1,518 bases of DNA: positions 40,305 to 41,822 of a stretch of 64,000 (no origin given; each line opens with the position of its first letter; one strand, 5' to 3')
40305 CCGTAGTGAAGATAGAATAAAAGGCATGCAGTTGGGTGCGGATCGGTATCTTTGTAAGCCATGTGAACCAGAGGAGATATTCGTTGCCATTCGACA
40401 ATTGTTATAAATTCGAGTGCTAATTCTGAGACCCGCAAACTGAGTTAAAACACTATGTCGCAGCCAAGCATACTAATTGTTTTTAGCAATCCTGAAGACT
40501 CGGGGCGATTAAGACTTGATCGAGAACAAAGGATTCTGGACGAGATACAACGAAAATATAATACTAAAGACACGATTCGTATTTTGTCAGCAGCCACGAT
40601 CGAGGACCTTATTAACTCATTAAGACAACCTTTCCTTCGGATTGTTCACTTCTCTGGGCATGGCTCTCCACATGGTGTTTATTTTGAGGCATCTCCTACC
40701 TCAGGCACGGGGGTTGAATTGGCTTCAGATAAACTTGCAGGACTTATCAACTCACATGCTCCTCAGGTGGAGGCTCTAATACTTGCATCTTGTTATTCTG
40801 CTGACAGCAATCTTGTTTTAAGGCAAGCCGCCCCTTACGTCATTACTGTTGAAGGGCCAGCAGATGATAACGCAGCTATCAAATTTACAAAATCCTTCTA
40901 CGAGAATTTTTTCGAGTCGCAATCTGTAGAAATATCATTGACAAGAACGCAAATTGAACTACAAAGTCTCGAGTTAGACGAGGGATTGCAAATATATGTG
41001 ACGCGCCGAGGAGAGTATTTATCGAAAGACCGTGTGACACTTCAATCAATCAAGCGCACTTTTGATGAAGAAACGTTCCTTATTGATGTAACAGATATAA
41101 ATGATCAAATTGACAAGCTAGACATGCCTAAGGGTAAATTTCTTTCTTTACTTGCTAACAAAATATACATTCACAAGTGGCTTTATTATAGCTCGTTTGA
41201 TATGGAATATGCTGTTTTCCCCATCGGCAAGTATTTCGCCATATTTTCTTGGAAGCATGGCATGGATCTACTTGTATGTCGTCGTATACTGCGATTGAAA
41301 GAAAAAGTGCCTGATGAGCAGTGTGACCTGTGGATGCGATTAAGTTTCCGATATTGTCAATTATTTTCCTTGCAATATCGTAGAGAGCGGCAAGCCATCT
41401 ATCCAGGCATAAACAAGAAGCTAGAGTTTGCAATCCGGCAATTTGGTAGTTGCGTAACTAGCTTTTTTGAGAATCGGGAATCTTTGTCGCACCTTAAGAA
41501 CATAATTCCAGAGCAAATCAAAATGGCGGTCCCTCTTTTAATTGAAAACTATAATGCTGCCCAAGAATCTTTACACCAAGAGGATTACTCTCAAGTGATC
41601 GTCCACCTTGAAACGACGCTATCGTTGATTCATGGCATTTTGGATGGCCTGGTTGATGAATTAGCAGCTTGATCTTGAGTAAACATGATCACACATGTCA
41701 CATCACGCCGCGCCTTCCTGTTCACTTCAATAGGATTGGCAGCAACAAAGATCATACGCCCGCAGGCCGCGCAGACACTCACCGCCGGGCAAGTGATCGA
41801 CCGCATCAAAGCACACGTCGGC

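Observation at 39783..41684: AT-rich islet: orphan CheY-like receiver plus CHAT (caspase-like) protein with an unknown C-terminal half; candidate phospho-gated protease or defence module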

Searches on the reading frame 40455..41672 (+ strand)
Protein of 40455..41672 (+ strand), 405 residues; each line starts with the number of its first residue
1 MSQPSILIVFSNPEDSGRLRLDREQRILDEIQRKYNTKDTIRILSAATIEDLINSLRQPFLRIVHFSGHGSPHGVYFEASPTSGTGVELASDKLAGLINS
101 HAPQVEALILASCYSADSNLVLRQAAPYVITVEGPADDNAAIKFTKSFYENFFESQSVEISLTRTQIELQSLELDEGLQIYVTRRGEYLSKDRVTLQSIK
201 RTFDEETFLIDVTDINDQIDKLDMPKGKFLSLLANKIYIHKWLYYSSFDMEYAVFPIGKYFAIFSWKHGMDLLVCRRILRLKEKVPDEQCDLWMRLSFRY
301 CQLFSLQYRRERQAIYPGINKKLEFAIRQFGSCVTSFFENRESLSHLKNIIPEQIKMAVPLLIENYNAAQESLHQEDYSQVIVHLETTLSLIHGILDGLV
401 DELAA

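Call 3: search_protein_families(library=pfam, proteins=[window:40455-41672:+], max_evalue=1)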
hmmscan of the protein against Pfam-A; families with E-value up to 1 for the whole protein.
window:40455-41672:+ (405 aa): 1 family
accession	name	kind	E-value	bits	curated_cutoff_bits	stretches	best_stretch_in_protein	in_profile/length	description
PF12770.12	CHAT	-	3.4e-11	43.6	24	1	8-174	82-271/289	CHAT domain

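Call 5: search_protein_families(library=padloc, proteins=[window:40455-41672:+], max_evalue=1)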
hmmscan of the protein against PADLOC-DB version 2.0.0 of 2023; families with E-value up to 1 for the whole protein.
window:40455-41672:+ (405 aa): 0 families

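Call 6: search_protein_families(library=ncbifam, proteins=[window:40455-41672:+], max_evalue=1)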
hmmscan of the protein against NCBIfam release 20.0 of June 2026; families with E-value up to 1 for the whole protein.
window:40455-41672:+ (405 aa): 1 family
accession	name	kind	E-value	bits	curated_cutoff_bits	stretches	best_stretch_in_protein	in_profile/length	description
NF045509.1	CellDiv_HetF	equivalog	0.00043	18.7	1200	1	6-116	167-289/836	cell division protein HetF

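Call 7: find_homologous_proteins(query=window:40455-41672:+)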
Query window:40455-41672:+ (405 aa): 18 proteins with E <= 0.001 among 5537 candidates.
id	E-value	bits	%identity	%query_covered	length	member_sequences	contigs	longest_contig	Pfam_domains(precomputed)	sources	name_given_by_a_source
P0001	1.6e-267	904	100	100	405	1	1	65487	PF12770.13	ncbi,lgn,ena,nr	ncbi:MAG TPA: CHAT domain-containing protein [Blastocatellia bacterium]|nr:CHAT domain-containing pr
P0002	1.5e-179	615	69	99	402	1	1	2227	PF12770.13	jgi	jgi:hypothetical protein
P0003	3.0e-159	548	62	100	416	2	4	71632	PF12770.13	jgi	jgi:hypothetical protein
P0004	2.6e-120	420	50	98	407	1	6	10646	PF12770.13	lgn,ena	-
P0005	3.7e-115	403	47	99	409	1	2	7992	PF12770.13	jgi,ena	jgi:hypothetical protein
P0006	1.2e-109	385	45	100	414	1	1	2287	PF12770.13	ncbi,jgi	jgi:hypothetical protein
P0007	6.0e-102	359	45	99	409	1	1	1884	PF12770.13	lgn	-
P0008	3.5e-100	354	43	99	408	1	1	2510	PF12770.13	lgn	-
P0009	2.9e-99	351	44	99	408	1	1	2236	PF12770.13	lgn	-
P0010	5.2e-96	340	44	99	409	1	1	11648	PF12770.13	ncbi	-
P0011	5.5e-56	208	34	100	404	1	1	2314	-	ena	-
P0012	8.7e-50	188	33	99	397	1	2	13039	-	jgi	-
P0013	3.8e-10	57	31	41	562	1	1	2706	PF20702.4,PF12770.13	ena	-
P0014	1.3e-8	52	30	40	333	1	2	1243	PF12770.13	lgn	-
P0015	9.1e-7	46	28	42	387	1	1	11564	PF12770.13,PF18864.7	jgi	jgi:hypothetical protein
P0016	2.8e-6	45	28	38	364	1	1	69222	PF12770.13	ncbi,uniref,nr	ncbi:CHAT domain-containing protein [Streptomyces sp. STR69]|uniref:CHAT domain-containing protein n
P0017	2.8e-5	41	25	42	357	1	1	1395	PF20701.5,PF12770.13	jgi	jgi:hypothetical protein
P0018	1.1e-4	39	28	36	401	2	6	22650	PF12770.13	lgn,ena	-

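Call 8: find_encoding_contigs(protein=P0003, flank=6000, max_places=4)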
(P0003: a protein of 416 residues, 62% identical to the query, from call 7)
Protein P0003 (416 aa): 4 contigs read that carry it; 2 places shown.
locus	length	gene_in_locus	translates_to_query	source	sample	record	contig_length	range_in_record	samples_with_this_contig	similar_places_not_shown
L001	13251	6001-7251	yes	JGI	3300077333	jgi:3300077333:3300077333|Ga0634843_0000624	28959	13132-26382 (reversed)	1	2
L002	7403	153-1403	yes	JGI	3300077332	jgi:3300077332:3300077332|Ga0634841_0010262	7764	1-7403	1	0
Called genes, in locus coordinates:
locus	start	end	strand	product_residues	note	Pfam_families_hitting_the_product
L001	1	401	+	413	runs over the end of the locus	-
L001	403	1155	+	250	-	-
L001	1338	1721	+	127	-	-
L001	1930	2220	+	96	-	-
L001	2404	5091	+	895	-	-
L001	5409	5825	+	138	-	-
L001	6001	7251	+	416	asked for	PF12770:CHAT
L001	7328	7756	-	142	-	-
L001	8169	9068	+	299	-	PF03524:CagX (weak)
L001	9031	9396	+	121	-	-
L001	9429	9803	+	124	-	-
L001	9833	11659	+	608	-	PF02534:T4SS-DNA_transf, PF10412:TrwB_AAD_bind (weak), PF12696:TraG-D_C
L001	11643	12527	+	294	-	-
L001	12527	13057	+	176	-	-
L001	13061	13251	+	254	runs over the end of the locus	-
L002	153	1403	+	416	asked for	PF12770:CHAT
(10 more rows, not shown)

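Call 9: find_encoding_contigs(protein=P0004, flank=6000, max_places=3)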
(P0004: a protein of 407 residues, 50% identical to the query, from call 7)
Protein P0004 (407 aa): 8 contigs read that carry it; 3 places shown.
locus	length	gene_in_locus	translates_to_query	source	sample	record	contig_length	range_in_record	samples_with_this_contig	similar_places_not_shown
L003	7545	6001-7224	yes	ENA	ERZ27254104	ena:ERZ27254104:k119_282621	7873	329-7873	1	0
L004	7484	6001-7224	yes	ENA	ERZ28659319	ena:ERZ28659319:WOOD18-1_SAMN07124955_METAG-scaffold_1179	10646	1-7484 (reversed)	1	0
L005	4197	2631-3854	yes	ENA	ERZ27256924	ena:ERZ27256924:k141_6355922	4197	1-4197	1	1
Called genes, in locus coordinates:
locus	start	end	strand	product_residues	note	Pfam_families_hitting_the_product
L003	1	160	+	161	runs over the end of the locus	?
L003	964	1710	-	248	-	PF01695:IstB_IS21, PF04851:ResIII (weak), PF25199:nSTAND_NTPase5 (faint), PF02562:PhoH (faint), PF20720:nSTAND3 (weak)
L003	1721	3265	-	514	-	PF22483:Mu-transpos_C_2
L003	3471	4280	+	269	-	PF18780:HNH_repeat, PF01844:HNH, PF14279:HNH_5 (weak)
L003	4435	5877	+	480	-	PF04326:SLFN_AlbA_2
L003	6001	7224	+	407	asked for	PF12770:CHAT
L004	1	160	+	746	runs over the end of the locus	PF04471:Mrr_cat (weak), PF05729:NACHT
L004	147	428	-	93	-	-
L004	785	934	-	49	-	-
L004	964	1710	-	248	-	PF01695:IstB_IS21, PF04851:ResIII (weak), PF25199:nSTAND_NTPase5 (faint), PF02562:PhoH (faint), PF20720:nSTAND3 (weak)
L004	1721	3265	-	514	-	PF22483:Mu-transpos_C_2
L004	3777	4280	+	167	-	PF18780:HNH_repeat (weak), PF01844:HNH, PF14279:HNH_5 (weak)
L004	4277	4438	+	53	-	-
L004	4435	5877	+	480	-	PF04326:SLFN_AlbA_2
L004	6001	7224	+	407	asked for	PF12770:CHAT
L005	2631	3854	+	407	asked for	PF12770:CHAT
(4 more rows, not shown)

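Call 10: find_encoding_contigs(protein=P0010, flank=6000, max_places=3)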
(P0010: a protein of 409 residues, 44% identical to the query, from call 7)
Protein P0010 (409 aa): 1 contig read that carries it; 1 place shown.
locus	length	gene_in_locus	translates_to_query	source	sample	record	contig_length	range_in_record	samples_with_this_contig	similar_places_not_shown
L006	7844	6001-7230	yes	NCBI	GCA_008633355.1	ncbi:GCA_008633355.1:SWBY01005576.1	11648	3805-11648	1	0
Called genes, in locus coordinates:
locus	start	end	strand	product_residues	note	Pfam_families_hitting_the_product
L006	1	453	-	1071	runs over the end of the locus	PF13116:YhdP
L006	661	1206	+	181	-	PF21349:RUBY_RBDX, PF00210:Ferritin (faint), PF02915:Rubrerythrin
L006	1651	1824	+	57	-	-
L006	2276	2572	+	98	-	-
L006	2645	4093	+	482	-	PF28123:DUF8370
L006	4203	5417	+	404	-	-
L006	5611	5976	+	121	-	PF00072:Response_reg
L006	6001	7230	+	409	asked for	PF12770:CHAT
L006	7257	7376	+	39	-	-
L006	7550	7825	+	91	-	-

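Call 11: find_encoding_contigs(protein=P0005, flank=6000, max_places=3)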
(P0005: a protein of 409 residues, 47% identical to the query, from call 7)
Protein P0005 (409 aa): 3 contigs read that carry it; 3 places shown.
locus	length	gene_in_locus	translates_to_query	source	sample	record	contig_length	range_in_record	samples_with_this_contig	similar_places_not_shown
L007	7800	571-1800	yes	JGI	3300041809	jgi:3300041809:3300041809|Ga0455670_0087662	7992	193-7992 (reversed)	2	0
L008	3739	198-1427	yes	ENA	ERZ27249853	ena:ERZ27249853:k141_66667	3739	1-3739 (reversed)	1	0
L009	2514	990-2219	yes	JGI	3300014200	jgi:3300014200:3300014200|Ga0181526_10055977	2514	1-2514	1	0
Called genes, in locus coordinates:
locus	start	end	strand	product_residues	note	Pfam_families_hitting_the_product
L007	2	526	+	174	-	?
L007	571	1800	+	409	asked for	PF12770:CHAT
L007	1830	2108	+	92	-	PF12161:HsdM_N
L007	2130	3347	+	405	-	-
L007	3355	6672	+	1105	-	PF06745:ATPase (faint)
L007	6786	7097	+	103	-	-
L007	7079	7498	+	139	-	PF13366:PDDEXK_3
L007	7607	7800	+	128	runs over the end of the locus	?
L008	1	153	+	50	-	?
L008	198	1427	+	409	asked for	PF12770:CHAT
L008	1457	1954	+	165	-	PF12161:HsdM_N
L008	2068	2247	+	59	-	-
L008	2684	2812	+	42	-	-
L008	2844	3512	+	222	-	PF02525:Flavodoxin_2, PF03358:FMN_red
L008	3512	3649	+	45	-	-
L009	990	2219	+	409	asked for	PF12770:CHAT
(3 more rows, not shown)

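Call 12: find_encoding_contigs(protein=P0012, flank=6000, max_places=3)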
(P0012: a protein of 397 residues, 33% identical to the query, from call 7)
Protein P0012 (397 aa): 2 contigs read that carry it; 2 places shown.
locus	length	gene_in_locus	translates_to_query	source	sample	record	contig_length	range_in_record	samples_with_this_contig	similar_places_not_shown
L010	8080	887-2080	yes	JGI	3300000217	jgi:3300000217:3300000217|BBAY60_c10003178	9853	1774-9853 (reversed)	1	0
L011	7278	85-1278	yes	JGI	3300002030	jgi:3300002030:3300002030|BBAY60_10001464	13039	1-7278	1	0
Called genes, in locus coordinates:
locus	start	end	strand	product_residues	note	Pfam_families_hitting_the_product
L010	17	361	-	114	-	PF01609:DDE_Tnp_1, PF13586:DDE_Tnp_1_2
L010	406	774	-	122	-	PF13340:DUF4096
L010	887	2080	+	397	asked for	-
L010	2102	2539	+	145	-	PF00072:Response_reg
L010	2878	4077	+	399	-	PF13356:Arm-DNA-bind_3, PF22022:Phage_int_M, PF00589:Phage_integrase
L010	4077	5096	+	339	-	-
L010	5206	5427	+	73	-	PF05930:Phage_AlpA (weak)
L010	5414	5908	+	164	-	PF12728:HTH_17 (weak)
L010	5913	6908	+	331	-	PF00589:Phage_integrase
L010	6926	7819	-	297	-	PF14267:DUF4357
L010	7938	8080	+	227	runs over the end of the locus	-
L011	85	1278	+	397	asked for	-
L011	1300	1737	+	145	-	PF00072:Response_reg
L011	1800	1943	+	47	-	-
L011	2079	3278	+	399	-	PF13356:Arm-DNA-bind_3, PF22022:Phage_int_M, PF00589:Phage_integrase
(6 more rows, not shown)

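Call 13: find_encoding_contigs(protein=P0002, flank=6000, max_places=3)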
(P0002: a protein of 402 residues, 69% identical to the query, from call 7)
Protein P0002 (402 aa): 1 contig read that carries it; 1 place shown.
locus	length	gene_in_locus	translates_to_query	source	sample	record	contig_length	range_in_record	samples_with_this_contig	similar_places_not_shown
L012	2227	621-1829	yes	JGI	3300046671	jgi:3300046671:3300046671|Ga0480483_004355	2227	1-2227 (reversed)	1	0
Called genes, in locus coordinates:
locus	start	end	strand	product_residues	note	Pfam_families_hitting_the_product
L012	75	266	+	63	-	-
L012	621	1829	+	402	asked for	PF12770:CHAT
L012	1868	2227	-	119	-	?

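Call 14: search_protein_families(library=pfam, proteins=[L001:5409-5825:+, L001:2404-5091:+, L001:7328-7756:-, L006:4203-5417:+, L006:5611-5976:+, L001:1930-2220:+, L001:1338-1721:+], max_evalue=0.1)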
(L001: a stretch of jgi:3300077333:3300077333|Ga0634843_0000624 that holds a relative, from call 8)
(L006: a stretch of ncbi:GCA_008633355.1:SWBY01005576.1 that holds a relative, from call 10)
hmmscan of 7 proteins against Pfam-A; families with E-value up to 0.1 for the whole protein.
L001:5409-5825:+ (138 aa): 1 family
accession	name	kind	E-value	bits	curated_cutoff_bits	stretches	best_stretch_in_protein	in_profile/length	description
PF24657.1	DUF7646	-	0.049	14.1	27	1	5-48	18-61/85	Domain of unknown function (DUF7646)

L001:2404-5091:+ (895 aa): 0 families

L001:7328-7756:- (142 aa): 0 families

L006:4203-5417:+ (404 aa): 0 families

L006:5611-5976:+ (121 aa): 3 families
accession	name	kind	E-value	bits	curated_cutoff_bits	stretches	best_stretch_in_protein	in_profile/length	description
PF00072.30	Response_reg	-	1.4e-21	77.1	30.2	1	7-116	1-110/111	Response regulator receiver domain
PF02310.24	B12-binding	-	0.074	13.3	32.1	1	36-94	40-97/121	B12 binding domain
PF06260.17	DUF1024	-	0.095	13.5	27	0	31-94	13-79/82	Protein of unknown function (DUF1024)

L001:1930-2220:+ (96 aa): 0 families

L001:1338-1721:+ (127 aa): 0 families

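Call 27: find_related_loci(query=A1, collection=genome_contigs, flank=8000)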
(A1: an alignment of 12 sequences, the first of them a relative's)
Query A1 (405 aa) in genome_contigs; peptide patterns used: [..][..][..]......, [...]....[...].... (x = any residue, [..] = any of these).
599 stretches matched a pattern (row limit reached: there are more); 509 encode a relative of the query (tblastn E <= 1e-3); the best 80 are kept; 80 distinct loci.
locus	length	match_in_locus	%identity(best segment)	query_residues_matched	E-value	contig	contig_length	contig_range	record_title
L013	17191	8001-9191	34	4-405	5e-74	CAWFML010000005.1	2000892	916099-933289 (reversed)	MAG: Pyrinomonadaceae bacterium isolate MFD01916.bin.1.104 genome assembly, contig: contig_941, whole genome shotgun seq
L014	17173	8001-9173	29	6-399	2e-49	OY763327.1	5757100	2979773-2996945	MAG: Phycisphaeraceae bacterium isolate 55aab3a5-de4e-4c55-acd5-ede7382e386b genome assembly, chromosome: 1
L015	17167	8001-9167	30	6-399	2e-46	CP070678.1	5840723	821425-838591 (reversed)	MAG: Phycisphaerales bacterium isolate bin7 chromosome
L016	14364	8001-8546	34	6-187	4e-21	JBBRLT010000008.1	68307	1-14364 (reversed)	MAG: Terriglobales bacterium isolate La1_maxbin2.080 LA1C_X2.080_k141_2649990L_68307_cov_15.7070, whole genome shotgun s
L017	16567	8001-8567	35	5-190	9e-21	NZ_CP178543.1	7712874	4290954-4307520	Capilliphycus salinus ALCB114379 voucher ALCB 114379 chromosome, complete genome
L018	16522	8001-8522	30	2-174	1e-20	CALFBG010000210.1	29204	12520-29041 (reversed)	MAG: uncultured Saprospiraceae bacterium isolate H3_Bin_Bin_188_1_1 genome assembly, contig: c_000001147430, whole genom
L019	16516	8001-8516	32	5-175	3e-20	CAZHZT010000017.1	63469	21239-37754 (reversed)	MAG TPA_asm: uncultured Saprospiraceae bacterium isolate SRP141376_co5_174 genome assembly, contig: NODE_963_length_6346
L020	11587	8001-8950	29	3-330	1e-34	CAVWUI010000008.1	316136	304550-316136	MAG: uncultured Verrucomicrobiae bacterium isolate MFD03250.bin.2.102 genome assembly, contig: contig_25569, whole genom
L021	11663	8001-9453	28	3-194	1e-19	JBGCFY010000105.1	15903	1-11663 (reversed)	MAG: Saprospiraceae bacterium isolate SGMAG-11 contig105, whole genome shotgun sequence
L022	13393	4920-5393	37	5-161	3e-19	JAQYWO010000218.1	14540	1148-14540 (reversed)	MAG: Rhizonema sp. PD37 Dictyo3444_NODE_221_length_14540_cov_14.0993, whole genome shotgun sequence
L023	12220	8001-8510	34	6-172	7e-19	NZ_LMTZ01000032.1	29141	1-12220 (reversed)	Mastigocoleus testarum BC008 Contig-127, whole genome shotgun sequence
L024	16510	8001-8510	34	6-172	7e-19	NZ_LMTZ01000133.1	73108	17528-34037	Mastigocoleus testarum BC008 Contig-63, whole genome shotgun sequence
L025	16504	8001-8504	33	6-169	1e-18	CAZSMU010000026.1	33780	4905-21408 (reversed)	MAG TPA_asm: uncultured Haliscomenobacter sp. isolate SRP278252_co3_46 genome assembly, contig: NODE_1924_length_33780_c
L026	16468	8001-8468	35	6-160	2e-18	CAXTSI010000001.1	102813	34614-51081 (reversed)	MAG TPA_asm: uncultured bacterium isolate public_SRR14721957_metawrap_bin.4 genome assembly, contig: public_SRR14721957_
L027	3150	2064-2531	35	6-160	2e-18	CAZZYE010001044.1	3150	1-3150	MAG: uncultured Stigonema sp. isolate Brown_Z.bin.1 genome assembly, contig: NODE_16554_length_3150_cov_7.266559, whole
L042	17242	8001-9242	27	6-399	7e-48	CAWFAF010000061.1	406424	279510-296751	MAG: uncultured Planctomycetaceae bacterium isolate MFD00822.bin.3.221 genome assembly, contig: contig_41384, whole geno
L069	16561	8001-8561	30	5-186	3e-16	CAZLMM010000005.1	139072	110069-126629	MAG TPA_asm: uncultured Caldilineaceae bacterium isolate binchicken_co107_138 genome assembly, contig: NODE_235_length_1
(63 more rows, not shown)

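Call 31: predict_structure(alignment_id=A1)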
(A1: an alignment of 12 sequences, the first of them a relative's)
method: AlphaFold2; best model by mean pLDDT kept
length: 405 residues; sequences in the alignment: 12
mean_pLDDT: 81.6   pTM: 0.67
mean pLDDT of the five models: 81.6, 80.8, 78.5, 76.5, 76.0
residues with pLDDT >= 90: 137; 70-90: 196; 50-70: 54; < 50: 18
segments of 3 or more residues with pLDDT < 50: 185-189, 201-203, 243-246
pLDDT, mean of each block of 10 residues (from residue 1): 80 61 85 87 88 89 88 85 82 90 89 72 84 67 91 89 84 75 51 65 59 78 74 63 54 77 73 80 86 90 84 76 95 96 94 95 98 95 96 93 87
secondary structure, 60 per line:
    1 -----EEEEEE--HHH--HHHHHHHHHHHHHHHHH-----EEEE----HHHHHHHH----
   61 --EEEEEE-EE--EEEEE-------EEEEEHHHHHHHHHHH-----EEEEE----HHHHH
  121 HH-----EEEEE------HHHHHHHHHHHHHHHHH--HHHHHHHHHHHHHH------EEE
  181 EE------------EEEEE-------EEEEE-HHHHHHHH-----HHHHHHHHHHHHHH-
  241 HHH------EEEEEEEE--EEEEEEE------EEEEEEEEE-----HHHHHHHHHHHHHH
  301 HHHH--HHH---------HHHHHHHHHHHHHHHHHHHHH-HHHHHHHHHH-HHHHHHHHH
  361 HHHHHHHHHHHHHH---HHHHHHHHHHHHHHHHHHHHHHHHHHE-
elements in order: E6-11 H19-35 E41-44 H49-56 E63-68 E74-78 E86-90 H91-101 E107-111 H116-122 E128-132 H139-155 H158-171 E178-182 E195-199 E207-211 H213-220 H226-239 E250-257 E260-266 E273-281 H287-304 H319-339 H341-350 H352-374 H378-403

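Call 37: fold_search(model_id=the predicted structure, library=pdb)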
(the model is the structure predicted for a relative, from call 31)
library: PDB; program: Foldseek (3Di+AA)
matches with E <= 10: 838; with E <= 0.001: 5
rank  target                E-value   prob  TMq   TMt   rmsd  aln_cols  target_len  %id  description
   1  8tl0_C                1.1e-08  1.00  0.41  0.35   3.7       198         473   22  Structure of activated SAVED-CHAT filament (released 2024-03-06)
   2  8tl0_D                1.4e-08  1.00  0.40  0.34   2.9       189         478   21  Structure of activated SAVED-CHAT filament (released 2024-03-06)
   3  8tl0_A                1.9e-08  1.00  0.40  0.34   2.9       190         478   22  Structure of activated SAVED-CHAT filament (released 2024-03-06)
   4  8tl0_I                3.4e-08  1.00  0.37  0.31   3.2       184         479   23  Structure of activated SAVED-CHAT filament (released 2024-03-06)
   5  8tl0_B                7.9e-08  1.00  0.37  0.32   3.4       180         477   20  Structure of activated SAVED-CHAT filament (released 2024-03-06)
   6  7wr1_A                1.1e-03  1.00  0.32  0.51   5.9       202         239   12  P32 of caspase-4 C258A mutant in complex with OspC3 C-terminal ankyrin-repeat domain (released 2023-01-25)
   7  6kmt_D                2.0e-03  1.00  0.31  0.49   5.5       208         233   12  P32 of caspase-11 mutant C254A (released 2020-03-11)
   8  7wr4_C                3.7e-03  1.00  0.32  0.49   5.9       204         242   13  Crystal structure of OspC3-calmodulin-caspase-4 complex (released 2023-01-25)
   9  6ns7_B                6.4e-03  1.00  0.29  0.44   6.0       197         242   10  Crystal structure of murine caspase-11 (released 2020-07-29)
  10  4u2h_F                7.1e-03  0.98  0.17  0.19   6.3       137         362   10  The crystal structure of apo CalE6, a methionine gamma lyase from Micromonospora echinospora (released 2015-01-07)
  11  4u1t_D                7.9e-03  0.90  0.19  0.21  10.3       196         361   13  The crystal structure of holo CalE6, a methionine gamma lyase from Micromonospora echinospora (released 2015-01-07)
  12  8imy_K                9.3e-03  0.99  0.24  0.29   7.5       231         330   10  Cryo-EM structure of GPI-T (inactive mutant) with GPI and proULBP2, a proprotein substrate (released 2023-08-16)
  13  4u1t_C                1.0e-02  0.99  0.19  0.21   5.9       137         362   11  The crystal structure of holo CalE6, a methionine gamma lyase from Micromonospora echinospora (released 2015-01-07)
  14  8rw5                  1.1e-02  1.00  0.26  0.13   4.5       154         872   15  Symmetry expansion of dimeric transmembrane anti-sigma factor DdvA (released 2024-11-06)
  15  4nbn_B                1.1e-02  0.99  0.27  0.41   5.8       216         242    9  Tailoring Small Molecules for an Allosteric Site on Procaspase-6 (released 2013-12-18)
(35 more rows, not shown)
